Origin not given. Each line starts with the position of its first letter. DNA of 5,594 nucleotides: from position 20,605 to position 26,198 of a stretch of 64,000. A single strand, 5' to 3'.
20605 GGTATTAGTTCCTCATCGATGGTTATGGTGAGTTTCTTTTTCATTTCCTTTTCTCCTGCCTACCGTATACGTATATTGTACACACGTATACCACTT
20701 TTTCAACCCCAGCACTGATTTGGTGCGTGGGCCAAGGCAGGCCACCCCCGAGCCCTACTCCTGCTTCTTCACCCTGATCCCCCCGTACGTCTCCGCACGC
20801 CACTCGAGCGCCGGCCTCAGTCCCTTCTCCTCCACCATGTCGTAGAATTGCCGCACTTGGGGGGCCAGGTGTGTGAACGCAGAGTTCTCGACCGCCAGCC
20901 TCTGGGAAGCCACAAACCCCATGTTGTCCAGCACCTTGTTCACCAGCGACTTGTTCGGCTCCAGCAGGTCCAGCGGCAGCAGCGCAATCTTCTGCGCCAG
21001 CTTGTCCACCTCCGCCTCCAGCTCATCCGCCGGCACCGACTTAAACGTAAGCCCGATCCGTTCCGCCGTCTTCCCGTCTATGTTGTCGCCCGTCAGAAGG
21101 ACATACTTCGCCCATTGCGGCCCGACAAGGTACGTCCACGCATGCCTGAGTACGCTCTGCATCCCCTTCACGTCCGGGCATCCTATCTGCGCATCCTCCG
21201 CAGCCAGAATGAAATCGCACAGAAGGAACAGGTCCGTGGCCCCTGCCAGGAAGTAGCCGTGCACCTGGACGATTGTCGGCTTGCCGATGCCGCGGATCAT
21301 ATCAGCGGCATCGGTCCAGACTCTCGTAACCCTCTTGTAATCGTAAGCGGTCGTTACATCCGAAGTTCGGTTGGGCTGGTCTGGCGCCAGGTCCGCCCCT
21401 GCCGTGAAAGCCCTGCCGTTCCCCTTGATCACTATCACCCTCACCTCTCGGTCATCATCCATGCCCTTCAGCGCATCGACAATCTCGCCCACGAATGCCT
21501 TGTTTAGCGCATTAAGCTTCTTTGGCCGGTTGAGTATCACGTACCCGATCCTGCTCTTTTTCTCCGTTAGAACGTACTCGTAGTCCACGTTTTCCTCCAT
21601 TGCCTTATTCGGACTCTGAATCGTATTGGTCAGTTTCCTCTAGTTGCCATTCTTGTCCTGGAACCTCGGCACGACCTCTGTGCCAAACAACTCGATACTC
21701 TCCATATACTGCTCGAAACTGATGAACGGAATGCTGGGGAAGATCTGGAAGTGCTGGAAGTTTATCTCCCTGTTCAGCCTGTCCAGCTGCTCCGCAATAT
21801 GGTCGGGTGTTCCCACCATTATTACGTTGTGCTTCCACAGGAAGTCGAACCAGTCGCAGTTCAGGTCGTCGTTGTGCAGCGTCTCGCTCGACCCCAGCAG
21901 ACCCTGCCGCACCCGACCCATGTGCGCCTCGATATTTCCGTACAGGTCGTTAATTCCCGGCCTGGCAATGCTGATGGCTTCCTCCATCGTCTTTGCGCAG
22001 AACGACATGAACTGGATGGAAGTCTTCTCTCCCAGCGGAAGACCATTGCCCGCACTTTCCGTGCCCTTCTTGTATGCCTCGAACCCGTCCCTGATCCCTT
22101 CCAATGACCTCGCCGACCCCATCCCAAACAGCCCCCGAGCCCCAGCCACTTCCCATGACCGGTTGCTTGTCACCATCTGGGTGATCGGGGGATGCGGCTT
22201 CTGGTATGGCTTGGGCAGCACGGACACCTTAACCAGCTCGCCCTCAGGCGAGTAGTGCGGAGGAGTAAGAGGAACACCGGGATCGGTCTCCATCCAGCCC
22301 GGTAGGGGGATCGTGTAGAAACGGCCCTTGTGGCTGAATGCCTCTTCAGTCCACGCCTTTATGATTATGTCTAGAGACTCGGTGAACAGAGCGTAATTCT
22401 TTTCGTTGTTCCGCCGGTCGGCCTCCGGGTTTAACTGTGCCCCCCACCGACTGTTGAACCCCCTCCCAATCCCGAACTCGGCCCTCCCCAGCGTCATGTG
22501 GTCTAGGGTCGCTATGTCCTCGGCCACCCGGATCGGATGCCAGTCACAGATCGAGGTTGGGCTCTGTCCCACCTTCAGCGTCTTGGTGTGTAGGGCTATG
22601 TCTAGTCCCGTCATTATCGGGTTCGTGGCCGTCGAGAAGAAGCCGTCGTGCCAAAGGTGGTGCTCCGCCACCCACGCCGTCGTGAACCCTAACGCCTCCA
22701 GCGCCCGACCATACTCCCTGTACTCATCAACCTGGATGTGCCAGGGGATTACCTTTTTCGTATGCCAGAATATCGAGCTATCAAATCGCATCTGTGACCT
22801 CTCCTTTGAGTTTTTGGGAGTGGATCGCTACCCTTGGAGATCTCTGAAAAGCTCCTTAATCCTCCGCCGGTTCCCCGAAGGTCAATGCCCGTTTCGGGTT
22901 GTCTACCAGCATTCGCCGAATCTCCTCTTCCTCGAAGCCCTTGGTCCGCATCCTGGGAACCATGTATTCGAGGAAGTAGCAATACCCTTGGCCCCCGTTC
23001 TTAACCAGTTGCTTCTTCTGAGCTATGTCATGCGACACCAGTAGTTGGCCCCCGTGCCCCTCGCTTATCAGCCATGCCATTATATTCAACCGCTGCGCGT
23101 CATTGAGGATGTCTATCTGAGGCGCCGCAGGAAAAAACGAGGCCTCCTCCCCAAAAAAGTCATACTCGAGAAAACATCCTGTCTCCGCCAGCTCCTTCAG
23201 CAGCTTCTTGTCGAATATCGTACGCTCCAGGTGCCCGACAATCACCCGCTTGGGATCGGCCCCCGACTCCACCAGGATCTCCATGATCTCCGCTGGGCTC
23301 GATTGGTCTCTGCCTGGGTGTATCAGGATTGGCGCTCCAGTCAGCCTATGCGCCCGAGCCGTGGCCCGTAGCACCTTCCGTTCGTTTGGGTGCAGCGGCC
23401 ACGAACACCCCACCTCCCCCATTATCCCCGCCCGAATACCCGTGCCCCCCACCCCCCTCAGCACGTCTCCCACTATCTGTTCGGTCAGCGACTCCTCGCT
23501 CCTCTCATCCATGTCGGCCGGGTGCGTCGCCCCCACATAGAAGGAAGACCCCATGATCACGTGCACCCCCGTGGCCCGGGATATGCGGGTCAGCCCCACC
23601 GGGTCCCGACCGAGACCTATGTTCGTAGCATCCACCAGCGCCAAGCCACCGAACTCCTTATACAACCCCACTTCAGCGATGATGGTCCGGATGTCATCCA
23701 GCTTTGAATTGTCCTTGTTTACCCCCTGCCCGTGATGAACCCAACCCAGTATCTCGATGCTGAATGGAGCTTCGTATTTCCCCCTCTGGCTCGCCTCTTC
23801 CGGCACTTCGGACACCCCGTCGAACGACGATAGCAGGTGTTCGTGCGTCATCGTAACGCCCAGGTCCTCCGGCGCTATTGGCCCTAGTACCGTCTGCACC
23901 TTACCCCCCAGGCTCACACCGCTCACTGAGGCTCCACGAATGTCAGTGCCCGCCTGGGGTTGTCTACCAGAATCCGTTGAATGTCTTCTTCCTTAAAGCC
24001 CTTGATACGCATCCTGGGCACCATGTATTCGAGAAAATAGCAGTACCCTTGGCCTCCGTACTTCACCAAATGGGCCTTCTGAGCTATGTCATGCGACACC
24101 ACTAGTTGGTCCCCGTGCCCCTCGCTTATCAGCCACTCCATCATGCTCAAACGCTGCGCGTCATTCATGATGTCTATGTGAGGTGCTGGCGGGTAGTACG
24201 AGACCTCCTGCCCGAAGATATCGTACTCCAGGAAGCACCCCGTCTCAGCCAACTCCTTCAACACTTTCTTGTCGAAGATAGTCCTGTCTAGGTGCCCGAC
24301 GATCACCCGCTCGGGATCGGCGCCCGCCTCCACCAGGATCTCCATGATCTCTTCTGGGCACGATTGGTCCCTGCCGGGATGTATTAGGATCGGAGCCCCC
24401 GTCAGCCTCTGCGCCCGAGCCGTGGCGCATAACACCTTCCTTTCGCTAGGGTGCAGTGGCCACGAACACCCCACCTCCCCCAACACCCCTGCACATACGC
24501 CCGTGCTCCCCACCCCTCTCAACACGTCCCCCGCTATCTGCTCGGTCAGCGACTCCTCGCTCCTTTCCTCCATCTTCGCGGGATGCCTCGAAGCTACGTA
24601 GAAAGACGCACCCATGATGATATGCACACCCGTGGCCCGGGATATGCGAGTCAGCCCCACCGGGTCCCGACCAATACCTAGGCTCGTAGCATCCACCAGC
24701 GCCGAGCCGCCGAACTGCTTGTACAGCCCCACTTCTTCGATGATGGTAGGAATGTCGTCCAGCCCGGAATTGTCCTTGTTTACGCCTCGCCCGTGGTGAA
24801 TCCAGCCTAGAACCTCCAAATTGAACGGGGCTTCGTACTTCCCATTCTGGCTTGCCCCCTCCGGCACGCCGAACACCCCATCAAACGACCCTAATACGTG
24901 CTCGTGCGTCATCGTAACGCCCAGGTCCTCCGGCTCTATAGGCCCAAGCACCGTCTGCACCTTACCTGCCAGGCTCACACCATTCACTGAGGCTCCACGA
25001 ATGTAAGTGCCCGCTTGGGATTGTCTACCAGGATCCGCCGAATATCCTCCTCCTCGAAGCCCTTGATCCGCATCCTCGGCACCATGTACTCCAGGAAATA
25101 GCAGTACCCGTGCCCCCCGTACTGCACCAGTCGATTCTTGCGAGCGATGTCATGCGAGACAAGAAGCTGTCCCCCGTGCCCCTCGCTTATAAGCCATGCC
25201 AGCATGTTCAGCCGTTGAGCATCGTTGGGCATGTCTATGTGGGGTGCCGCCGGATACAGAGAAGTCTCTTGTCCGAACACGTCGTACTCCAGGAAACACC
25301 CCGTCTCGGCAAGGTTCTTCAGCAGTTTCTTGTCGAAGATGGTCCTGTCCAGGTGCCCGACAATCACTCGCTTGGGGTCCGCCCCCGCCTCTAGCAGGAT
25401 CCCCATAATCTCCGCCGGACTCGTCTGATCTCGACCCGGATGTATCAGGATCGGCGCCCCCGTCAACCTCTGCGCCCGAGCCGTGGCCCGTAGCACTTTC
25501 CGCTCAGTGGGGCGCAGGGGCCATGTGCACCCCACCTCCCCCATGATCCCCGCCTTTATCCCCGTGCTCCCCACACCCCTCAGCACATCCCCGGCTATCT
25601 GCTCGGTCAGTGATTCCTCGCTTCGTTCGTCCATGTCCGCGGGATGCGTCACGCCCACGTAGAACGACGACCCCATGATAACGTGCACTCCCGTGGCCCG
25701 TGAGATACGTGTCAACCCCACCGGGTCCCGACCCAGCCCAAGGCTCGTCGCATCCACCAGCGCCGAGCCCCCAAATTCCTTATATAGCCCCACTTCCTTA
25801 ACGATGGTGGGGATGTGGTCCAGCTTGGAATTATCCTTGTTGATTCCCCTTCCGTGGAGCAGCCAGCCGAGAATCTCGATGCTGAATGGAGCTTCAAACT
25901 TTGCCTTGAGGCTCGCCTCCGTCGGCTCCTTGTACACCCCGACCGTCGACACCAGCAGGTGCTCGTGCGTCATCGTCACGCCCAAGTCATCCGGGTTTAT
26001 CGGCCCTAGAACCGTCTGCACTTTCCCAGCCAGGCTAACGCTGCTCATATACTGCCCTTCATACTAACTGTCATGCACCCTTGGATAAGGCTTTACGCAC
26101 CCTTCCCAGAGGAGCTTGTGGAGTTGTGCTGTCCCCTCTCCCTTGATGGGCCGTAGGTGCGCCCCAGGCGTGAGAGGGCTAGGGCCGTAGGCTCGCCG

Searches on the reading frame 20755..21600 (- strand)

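Call 16: search_protein_families(library=pfam, proteins=[window:20755-21600:-], max_evalue=0.00001)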
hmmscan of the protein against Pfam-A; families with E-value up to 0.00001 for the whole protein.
window:20755-21600:- (281 aa): 2 families
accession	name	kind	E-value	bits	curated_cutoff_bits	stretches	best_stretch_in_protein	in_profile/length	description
PF00378.25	ECH_1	-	2.7e-35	122.4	27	1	14-226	2-211/251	Enoyl-CoA hydratase/isomerase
PF16113.10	ECH_2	-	1.5e-21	77.8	27.2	1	19-226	2-201/335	Enoyl-CoA hydratase/isomerase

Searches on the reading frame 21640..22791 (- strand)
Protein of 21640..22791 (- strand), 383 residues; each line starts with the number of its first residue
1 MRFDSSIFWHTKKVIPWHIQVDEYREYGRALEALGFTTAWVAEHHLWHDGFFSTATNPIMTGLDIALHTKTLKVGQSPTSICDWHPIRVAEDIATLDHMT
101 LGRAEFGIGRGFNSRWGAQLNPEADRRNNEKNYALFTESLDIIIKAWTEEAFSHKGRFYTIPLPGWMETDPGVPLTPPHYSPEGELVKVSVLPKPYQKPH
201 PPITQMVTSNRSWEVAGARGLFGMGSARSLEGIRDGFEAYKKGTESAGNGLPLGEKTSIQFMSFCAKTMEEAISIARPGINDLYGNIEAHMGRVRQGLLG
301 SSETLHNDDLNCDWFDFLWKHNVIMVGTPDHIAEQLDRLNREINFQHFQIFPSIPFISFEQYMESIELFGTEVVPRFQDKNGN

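Call 16: search_protein_families(library=pfam, proteins=[window:21640-22791:-], max_evalue=0.00001)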
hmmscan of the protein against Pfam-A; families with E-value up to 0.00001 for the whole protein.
window:21640-22791:- (383 aa): 1 family
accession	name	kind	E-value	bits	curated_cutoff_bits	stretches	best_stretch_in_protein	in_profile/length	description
PF00296.26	Bac_luciferase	-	3.7e-38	132.1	27.9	1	19-340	20-307/314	Luciferase-like monooxygenase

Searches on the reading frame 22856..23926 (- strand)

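Call 16: search_protein_families(library=pfam, proteins=[window:22856-23926:-], max_evalue=0.00001)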
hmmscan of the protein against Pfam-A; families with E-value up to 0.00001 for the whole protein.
window:22856-23926:- (356 aa): 1 family
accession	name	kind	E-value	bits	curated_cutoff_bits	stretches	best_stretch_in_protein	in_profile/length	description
PF02126.24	PTE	-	1.5e-80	271.3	22.4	1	18-348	2-297/298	Phosphotriesterase family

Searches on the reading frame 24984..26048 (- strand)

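Call 16: search_protein_families(library=pfam, proteins=[window:24984-26048:-], max_evalue=0.00001)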
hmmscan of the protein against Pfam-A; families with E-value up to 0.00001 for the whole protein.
window:24984-26048:- (354 aa): 1 family
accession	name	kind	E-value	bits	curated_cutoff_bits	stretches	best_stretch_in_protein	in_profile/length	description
PF02126.24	PTE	-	1.7e-80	271.1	22.4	1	17-348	1-297/298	Phosphotriesterase family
